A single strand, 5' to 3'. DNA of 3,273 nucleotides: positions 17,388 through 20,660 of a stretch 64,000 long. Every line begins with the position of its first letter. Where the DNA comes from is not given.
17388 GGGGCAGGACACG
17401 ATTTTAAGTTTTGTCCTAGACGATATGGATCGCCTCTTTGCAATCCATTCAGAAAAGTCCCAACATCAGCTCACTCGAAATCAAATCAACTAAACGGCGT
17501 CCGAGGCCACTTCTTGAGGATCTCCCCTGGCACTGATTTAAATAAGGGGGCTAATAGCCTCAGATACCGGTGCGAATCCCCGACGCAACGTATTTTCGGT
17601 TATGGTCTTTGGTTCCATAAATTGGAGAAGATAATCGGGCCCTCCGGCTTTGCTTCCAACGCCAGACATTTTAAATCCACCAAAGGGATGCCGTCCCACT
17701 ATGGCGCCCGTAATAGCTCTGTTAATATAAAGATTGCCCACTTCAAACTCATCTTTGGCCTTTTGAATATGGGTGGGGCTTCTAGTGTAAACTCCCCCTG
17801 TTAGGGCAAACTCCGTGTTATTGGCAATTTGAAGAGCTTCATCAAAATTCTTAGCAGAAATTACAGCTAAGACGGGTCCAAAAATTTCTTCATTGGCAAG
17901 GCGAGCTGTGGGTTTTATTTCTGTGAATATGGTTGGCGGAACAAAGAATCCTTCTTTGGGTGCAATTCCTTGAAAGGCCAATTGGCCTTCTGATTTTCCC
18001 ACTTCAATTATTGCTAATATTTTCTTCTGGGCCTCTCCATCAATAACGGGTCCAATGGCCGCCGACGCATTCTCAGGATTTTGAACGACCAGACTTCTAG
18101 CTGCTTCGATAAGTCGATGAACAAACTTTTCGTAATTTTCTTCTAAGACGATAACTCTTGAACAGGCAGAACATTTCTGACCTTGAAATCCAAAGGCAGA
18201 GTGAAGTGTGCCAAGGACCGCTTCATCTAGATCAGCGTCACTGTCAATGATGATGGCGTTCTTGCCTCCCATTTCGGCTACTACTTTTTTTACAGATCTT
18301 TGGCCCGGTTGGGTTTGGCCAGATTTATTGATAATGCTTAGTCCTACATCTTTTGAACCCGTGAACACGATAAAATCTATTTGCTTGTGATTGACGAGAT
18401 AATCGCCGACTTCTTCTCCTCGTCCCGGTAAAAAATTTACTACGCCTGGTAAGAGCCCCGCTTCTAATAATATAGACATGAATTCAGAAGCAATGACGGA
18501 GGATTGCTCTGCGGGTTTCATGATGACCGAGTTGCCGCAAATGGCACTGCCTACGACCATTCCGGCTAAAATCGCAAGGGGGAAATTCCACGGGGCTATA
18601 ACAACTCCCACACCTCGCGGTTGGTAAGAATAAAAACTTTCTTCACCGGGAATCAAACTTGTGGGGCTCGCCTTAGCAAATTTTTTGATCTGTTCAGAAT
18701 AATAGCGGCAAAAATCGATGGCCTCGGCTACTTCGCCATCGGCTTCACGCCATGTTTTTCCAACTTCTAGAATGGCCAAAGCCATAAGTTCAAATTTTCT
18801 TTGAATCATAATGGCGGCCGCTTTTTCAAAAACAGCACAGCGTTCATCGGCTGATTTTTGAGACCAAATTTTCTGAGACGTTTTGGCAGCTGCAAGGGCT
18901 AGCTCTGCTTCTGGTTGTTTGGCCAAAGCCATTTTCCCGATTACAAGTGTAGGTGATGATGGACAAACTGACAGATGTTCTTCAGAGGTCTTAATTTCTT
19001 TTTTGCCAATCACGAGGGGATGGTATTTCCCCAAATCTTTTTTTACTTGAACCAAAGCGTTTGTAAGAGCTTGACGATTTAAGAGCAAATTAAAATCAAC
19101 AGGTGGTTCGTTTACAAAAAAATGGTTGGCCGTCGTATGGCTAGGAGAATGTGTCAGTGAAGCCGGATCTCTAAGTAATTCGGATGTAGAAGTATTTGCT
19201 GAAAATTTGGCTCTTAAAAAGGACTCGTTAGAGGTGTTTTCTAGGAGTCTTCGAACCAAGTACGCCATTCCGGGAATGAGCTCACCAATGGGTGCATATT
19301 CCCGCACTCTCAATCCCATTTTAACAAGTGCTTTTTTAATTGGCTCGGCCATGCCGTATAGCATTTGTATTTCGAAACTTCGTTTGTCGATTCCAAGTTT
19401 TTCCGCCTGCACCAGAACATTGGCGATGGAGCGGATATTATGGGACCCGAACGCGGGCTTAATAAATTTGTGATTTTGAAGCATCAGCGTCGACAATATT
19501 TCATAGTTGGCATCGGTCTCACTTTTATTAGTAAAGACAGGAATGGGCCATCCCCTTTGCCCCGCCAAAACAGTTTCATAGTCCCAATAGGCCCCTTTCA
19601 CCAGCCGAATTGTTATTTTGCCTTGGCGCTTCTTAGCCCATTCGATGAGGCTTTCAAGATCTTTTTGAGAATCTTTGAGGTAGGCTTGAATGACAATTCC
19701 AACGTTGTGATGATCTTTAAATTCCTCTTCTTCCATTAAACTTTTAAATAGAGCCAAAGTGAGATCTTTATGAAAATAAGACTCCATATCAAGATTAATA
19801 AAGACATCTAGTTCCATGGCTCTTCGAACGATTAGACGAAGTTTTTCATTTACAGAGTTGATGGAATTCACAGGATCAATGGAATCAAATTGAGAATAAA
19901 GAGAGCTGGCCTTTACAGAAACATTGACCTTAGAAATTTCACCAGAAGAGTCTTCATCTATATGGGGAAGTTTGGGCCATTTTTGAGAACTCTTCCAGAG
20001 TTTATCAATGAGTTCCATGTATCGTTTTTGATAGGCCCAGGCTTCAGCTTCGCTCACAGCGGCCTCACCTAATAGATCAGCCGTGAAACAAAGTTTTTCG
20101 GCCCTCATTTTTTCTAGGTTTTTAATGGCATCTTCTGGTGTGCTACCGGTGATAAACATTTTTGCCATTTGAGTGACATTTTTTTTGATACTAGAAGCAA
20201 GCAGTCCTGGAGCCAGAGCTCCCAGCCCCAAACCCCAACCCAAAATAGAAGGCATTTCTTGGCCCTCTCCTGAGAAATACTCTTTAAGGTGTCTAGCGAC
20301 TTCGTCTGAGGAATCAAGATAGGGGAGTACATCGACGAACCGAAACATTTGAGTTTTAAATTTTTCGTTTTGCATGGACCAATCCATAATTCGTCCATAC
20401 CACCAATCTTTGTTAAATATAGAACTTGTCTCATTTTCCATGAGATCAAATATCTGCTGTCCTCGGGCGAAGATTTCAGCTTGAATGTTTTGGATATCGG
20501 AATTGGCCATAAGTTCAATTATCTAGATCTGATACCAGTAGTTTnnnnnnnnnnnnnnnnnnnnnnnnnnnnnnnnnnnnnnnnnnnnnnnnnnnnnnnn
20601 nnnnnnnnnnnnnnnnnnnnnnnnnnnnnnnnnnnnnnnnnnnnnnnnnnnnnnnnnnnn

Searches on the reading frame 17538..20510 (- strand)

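Call 17: search_protein_families(library=ncbifam, proteins=[window:17538-20510:-], max_evalue=0.00001)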
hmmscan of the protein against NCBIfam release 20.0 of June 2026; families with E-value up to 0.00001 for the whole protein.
window:17538-20510:- (990 aa): 43 families (the best 25 are shown)
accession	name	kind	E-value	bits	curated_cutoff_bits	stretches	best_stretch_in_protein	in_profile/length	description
TIGR01237.1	D1pyr5carbox2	equivalog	3.1e-208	692.7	659.65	1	467-973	3-510/511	L-glutamate gamma-semialdehyde dehydrogenase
NF008869.0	PRK11904.1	equivalog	7.3e-205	682.9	747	1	106-975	167-1029/1042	bifunctional proline dehydrogenase/L-glutamate gamma-semialdehyde dehydrogenase PutA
NF002852.0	PRK03137.1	subfamily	1.2e-200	667.7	648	1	465-973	5-513/514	L-glutamate gamma-semialdehyde dehydrogenase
NF008772.0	PRK11809.1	equivalog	2.6e-155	519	1750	1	104-967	244-1109/1318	trifunctional transcriptional regulator/proline dehydrogenase/L-glutamate gamma-semialdehyde dehydrogenase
TIGR01238.1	D1pyr5carbox3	equivalog_domain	4.9e-108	361.8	485.2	1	496-966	36-497/500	L-glutamate gamma-semialdehyde dehydrogenase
TIGR01236.1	D1pyr5carbox1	equivalog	9.5e-99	331.4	613.6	1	467-974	2-521/533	L-glutamate gamma-semialdehyde dehydrogenase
NF052305.1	DioxValDhHalo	equivalog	2e-98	330.4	750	1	508-951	18-459/483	2,5-dioxovalerate dehydrogenase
NF042993.1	AlphKGSA_gudD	equivalog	9.1e-98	328.1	770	1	505-958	14-466/481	alpha-ketoglutaric semialdehyde dehydrogenase GucD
TIGR01804.1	BADH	equivalog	4.5e-88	295.8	668.6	1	522-956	24-456/467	betaine-aldehyde dehydrogenase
NF006916.0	PRK09407.1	equivalog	1.2e-84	284.8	521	1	516-974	39-494/526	succinic semialdehyde dehydrogenase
NF009725.0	PRK13252.1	equivalog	3.2e-84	283.1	593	1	500-956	11-464/488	betaine-aldehyde dehydrogenase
TIGR02299.1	HpaE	equivalog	3.4e-82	276.6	638.35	1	521-971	26-475/488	5-carboxymethyl-2-hydroxymuconate semialdehyde dehydrogenase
NF010000.0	PRK13473.1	subfamily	8.2e-80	268.7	615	1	499-953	5-454/475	aminobutyraldehyde dehydrogenase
TIGR01780.1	SSADH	subfamily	4.5e-78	263.1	646.35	1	523-956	9-437/448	succinate-semialdehyde dehydrogenase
NF040648.1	lactal_redase_Meth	equivalog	8.3e-78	262.4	650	1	511-954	12-445/463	lactaldehyde dehydrogenase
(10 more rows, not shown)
